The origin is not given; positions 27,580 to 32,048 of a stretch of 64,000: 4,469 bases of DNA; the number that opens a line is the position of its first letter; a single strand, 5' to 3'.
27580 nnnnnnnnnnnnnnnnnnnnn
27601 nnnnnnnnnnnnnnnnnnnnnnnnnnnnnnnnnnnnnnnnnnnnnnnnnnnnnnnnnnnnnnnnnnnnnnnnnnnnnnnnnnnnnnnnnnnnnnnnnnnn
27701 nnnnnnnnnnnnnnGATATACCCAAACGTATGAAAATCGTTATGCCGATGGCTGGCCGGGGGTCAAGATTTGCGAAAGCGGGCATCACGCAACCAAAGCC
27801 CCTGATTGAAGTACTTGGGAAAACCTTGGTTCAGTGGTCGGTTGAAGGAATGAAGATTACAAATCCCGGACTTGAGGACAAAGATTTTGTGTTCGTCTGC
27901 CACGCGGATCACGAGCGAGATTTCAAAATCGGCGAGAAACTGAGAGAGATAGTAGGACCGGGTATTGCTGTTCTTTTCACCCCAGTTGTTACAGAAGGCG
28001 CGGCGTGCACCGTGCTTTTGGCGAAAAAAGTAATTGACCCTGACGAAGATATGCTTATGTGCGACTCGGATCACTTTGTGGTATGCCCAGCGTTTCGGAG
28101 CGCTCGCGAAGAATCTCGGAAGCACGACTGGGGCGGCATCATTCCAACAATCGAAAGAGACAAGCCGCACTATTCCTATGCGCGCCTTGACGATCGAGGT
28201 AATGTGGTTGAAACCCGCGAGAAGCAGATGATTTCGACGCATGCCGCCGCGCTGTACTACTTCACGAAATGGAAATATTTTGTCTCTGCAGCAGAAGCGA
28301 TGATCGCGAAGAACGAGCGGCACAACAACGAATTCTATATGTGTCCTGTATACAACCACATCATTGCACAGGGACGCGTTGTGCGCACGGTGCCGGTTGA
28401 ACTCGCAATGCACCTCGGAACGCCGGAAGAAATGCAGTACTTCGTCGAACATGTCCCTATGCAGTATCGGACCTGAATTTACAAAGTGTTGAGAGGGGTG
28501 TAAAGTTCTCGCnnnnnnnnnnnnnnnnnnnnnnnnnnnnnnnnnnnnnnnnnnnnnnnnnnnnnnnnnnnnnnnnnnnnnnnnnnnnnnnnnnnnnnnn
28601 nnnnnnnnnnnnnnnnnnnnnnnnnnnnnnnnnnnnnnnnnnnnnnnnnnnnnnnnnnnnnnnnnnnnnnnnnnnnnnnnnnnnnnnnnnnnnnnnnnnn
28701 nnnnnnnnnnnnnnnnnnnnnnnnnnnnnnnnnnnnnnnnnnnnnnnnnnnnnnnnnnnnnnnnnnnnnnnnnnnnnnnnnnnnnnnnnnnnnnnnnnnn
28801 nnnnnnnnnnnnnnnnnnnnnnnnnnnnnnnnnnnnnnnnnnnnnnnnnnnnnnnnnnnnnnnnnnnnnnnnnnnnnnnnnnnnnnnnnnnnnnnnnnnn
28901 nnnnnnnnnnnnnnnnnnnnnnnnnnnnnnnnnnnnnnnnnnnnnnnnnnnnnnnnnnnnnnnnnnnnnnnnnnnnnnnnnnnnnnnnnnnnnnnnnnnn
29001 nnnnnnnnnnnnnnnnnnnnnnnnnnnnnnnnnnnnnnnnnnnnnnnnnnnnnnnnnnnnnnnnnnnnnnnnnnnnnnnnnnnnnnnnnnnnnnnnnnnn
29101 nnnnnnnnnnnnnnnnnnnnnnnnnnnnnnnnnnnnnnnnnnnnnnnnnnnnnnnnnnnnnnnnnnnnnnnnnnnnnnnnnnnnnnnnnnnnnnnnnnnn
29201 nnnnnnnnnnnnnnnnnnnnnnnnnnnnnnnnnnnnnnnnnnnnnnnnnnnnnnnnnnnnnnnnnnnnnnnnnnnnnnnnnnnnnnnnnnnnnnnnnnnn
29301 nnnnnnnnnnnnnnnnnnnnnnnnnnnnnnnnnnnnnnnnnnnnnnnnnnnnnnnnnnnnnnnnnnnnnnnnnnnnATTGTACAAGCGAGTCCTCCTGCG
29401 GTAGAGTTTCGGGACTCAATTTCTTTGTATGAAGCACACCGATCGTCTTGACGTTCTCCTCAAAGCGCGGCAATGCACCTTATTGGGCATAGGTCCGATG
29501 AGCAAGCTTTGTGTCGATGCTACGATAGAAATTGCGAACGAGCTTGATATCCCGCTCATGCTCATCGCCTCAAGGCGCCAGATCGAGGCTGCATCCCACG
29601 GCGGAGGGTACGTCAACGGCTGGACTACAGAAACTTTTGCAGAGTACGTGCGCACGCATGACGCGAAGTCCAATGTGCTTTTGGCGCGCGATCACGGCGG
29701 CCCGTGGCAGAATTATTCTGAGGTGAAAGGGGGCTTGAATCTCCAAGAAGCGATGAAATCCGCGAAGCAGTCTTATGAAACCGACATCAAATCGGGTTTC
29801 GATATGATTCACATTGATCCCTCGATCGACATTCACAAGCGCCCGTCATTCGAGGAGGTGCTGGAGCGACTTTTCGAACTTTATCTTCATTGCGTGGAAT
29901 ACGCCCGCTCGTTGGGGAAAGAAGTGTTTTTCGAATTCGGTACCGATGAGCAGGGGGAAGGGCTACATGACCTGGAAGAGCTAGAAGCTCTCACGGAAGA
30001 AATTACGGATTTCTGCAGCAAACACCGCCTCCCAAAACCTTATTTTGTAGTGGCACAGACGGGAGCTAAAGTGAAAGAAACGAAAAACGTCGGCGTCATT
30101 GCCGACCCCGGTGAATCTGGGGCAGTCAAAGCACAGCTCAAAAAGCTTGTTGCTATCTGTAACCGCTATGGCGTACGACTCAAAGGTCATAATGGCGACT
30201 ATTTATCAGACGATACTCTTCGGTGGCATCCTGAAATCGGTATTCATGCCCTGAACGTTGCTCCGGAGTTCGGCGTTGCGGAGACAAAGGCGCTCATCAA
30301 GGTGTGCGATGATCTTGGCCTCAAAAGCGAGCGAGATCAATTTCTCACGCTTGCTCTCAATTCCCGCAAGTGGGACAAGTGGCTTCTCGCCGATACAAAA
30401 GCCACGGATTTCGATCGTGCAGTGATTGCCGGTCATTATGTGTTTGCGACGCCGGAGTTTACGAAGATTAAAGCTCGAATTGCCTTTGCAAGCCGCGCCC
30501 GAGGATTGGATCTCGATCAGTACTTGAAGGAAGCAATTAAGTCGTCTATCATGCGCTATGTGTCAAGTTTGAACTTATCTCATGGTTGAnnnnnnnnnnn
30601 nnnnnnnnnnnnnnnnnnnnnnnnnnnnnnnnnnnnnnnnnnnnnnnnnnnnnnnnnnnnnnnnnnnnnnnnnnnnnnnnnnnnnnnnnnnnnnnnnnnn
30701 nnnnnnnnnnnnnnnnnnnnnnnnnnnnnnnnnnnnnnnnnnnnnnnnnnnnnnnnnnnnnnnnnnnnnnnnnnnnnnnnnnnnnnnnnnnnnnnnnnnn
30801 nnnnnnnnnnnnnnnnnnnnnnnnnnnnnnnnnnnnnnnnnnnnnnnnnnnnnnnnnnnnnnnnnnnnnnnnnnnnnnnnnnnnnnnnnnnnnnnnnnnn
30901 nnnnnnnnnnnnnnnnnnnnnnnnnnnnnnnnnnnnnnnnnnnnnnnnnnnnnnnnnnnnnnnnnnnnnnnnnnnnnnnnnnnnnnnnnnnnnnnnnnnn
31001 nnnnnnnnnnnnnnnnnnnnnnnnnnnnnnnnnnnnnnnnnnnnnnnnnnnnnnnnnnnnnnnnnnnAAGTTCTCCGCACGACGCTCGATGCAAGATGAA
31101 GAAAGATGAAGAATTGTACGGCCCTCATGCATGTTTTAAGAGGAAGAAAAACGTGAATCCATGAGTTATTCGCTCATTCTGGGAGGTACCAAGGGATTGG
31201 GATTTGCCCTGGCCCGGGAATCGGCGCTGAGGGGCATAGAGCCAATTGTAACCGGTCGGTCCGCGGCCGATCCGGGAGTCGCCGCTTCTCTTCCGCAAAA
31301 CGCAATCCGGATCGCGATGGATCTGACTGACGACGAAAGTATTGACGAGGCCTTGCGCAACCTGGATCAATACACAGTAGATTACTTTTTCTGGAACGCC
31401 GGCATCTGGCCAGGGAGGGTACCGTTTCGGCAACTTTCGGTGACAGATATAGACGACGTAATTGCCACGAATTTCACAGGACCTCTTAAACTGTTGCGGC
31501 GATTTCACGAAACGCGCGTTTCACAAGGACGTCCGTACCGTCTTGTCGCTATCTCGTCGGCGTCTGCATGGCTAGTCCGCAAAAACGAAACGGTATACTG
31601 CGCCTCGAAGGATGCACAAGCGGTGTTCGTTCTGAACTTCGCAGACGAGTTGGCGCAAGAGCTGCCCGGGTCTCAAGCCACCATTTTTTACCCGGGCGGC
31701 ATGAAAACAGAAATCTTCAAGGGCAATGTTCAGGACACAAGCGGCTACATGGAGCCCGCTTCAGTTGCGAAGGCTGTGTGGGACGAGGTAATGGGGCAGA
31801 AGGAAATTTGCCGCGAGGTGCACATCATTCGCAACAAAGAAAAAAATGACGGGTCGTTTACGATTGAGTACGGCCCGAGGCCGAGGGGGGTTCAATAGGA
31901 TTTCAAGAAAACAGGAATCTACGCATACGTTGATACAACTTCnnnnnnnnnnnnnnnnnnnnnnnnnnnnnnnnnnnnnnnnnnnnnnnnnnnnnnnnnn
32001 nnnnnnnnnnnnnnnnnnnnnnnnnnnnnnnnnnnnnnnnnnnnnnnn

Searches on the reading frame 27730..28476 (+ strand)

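Call 6: search_protein_families(library=pfam, proteins=[window:27730-28476:+], max_evalue=0.001)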
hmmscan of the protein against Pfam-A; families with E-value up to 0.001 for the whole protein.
window:27730-28476:+ (248 aa): 1 family
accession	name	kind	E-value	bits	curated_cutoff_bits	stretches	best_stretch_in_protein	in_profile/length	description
PF00483.29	NTP_transferase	-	1.8e-08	34.8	21.2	1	8-203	7-203/245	Nucleotidyl transferase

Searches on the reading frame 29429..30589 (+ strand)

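Call 6: search_protein_families(library=pfam, proteins=[window:29429-30589:+], max_evalue=0.001)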
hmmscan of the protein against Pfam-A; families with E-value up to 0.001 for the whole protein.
window:29429-30589:+ (386 aa): 2 families
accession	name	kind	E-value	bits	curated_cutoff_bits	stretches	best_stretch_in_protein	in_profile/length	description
PF08013.17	GatZ_KbaZ-like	-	4.6e-08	32.6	26.7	1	20-174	18-172/420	D-tagatose-1,6-bisphosphate aldolase subunit GatZ/KbaZ-like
PF01116.26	F_bP_aldolase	-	0.00098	19.2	25.5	0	29-292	28-244/277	Fructose-bisphosphate aldolase class-II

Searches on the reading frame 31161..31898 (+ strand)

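Call 25: search_protein_families(library=pfam, proteins=[window:31161-31898:+], max_evalue=0.001)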
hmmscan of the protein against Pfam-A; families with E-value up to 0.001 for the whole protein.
window:31161-31898:+ (245 aa): 4 families
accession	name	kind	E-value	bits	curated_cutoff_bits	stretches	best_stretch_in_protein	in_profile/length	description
PF00106.31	adh_short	-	1.5e-25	90.3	26.6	1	5-191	4-192/195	short chain dehydrogenase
PF13561.12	adh_short_C2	-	3.6e-16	59.9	27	1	11-211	6-204/236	Enoyl-(Acyl carrier protein) reductase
PF08659.16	KR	-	4.9e-05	23.7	22.6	1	4-153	3-156/180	KR domain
PF01370.27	Epimerase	-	0.00028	20.8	20.9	1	5-135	2-117/240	NAD dependent epimerase/dehydratase family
